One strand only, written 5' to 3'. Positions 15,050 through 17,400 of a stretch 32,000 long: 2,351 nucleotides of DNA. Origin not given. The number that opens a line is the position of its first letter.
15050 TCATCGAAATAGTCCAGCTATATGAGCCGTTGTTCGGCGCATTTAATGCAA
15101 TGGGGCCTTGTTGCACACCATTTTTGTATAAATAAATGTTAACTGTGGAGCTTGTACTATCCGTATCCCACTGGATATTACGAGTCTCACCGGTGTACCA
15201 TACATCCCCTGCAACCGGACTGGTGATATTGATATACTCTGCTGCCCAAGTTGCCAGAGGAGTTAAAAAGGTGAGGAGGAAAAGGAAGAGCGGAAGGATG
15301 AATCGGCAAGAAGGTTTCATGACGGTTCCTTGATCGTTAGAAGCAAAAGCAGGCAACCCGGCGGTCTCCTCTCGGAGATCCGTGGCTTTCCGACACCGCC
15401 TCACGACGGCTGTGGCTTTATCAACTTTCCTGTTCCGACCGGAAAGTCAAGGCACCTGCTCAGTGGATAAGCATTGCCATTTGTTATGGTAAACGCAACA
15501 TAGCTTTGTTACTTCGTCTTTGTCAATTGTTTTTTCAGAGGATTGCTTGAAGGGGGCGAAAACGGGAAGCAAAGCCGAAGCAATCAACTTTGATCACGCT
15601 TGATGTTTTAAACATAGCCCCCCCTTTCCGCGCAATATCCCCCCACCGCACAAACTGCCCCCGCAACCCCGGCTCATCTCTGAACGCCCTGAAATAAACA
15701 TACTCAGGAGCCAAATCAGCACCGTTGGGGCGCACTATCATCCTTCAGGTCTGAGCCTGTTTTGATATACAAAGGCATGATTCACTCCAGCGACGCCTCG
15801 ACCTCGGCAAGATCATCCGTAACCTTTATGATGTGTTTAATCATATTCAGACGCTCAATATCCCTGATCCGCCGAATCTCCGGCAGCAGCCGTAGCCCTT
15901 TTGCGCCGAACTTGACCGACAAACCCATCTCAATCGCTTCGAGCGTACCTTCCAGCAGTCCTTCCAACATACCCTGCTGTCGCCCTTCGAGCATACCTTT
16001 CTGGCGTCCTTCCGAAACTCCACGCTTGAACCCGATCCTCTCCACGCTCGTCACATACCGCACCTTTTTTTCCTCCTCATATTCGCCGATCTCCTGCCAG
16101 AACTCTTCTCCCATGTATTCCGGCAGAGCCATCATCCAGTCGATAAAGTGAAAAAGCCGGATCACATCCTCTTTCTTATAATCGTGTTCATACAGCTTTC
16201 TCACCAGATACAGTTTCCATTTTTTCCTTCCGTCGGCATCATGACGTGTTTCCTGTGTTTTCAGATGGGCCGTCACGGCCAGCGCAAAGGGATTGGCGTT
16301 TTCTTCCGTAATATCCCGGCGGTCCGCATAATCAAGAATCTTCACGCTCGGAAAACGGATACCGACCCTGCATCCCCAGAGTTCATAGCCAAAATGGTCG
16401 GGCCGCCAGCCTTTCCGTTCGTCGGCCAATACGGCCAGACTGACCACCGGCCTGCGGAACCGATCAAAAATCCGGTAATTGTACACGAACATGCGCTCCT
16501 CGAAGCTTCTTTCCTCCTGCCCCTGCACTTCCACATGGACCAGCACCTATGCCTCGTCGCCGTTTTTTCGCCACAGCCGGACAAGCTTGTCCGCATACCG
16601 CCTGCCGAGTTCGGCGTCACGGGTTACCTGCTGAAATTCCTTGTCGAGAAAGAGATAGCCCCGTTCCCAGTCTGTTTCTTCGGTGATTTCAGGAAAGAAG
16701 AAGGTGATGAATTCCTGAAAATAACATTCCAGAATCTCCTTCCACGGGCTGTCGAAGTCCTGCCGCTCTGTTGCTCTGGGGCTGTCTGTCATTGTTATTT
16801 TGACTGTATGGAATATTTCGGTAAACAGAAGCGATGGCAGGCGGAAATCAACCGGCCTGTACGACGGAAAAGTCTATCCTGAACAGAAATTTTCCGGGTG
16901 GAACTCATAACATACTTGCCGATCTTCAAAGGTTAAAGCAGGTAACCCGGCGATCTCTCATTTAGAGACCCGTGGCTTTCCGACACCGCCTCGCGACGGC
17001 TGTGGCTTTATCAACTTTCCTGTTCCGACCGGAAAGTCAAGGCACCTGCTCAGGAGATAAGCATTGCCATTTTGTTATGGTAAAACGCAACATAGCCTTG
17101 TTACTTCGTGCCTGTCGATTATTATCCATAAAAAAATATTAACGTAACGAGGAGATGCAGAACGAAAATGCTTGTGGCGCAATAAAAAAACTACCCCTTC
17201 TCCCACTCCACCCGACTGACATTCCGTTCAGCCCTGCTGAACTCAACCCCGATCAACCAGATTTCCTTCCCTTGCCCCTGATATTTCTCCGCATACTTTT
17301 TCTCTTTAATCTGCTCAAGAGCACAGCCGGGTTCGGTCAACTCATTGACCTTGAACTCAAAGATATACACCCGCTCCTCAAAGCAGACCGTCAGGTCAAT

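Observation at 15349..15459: Conserved ~111-nt multi-hairpin RNA-like core in a duplicated leader, with compensatory changes and GNRA loops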

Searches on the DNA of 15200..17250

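Call 4: search_rna_families(source=window, start=15200, end=17250, threshold=evalue, max_evalue=1, show_alignments=4)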
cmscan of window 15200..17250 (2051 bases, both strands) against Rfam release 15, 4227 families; matches with E-value up to 1: 4.
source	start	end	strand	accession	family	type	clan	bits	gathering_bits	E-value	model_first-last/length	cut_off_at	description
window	16937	17015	-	RF03167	c-di-GMP-I-GGC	Cis-reg; riboswitch;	CL00126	56.4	59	4e-12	1-80/80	no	c-di-GMP-I-GGC riboswitch aptamer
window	15348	15425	-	RF03167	c-di-GMP-I-GGC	Cis-reg; riboswitch;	CL00126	53.2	59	3.5e-11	1-80/80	no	c-di-GMP-I-GGC riboswitch aptamer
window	16195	16407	-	RF01928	Mico1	Gene; lncRNA;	-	20.1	60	0.74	1-205/205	no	Maternal intergenic circadian oscillating RNA 1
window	16128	16168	-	RF01839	eeev_FSE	Cis-reg; frameshift_element;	-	19.6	80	0.91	1-73/73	no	eastern equine encephalitis ribosomal frameshift element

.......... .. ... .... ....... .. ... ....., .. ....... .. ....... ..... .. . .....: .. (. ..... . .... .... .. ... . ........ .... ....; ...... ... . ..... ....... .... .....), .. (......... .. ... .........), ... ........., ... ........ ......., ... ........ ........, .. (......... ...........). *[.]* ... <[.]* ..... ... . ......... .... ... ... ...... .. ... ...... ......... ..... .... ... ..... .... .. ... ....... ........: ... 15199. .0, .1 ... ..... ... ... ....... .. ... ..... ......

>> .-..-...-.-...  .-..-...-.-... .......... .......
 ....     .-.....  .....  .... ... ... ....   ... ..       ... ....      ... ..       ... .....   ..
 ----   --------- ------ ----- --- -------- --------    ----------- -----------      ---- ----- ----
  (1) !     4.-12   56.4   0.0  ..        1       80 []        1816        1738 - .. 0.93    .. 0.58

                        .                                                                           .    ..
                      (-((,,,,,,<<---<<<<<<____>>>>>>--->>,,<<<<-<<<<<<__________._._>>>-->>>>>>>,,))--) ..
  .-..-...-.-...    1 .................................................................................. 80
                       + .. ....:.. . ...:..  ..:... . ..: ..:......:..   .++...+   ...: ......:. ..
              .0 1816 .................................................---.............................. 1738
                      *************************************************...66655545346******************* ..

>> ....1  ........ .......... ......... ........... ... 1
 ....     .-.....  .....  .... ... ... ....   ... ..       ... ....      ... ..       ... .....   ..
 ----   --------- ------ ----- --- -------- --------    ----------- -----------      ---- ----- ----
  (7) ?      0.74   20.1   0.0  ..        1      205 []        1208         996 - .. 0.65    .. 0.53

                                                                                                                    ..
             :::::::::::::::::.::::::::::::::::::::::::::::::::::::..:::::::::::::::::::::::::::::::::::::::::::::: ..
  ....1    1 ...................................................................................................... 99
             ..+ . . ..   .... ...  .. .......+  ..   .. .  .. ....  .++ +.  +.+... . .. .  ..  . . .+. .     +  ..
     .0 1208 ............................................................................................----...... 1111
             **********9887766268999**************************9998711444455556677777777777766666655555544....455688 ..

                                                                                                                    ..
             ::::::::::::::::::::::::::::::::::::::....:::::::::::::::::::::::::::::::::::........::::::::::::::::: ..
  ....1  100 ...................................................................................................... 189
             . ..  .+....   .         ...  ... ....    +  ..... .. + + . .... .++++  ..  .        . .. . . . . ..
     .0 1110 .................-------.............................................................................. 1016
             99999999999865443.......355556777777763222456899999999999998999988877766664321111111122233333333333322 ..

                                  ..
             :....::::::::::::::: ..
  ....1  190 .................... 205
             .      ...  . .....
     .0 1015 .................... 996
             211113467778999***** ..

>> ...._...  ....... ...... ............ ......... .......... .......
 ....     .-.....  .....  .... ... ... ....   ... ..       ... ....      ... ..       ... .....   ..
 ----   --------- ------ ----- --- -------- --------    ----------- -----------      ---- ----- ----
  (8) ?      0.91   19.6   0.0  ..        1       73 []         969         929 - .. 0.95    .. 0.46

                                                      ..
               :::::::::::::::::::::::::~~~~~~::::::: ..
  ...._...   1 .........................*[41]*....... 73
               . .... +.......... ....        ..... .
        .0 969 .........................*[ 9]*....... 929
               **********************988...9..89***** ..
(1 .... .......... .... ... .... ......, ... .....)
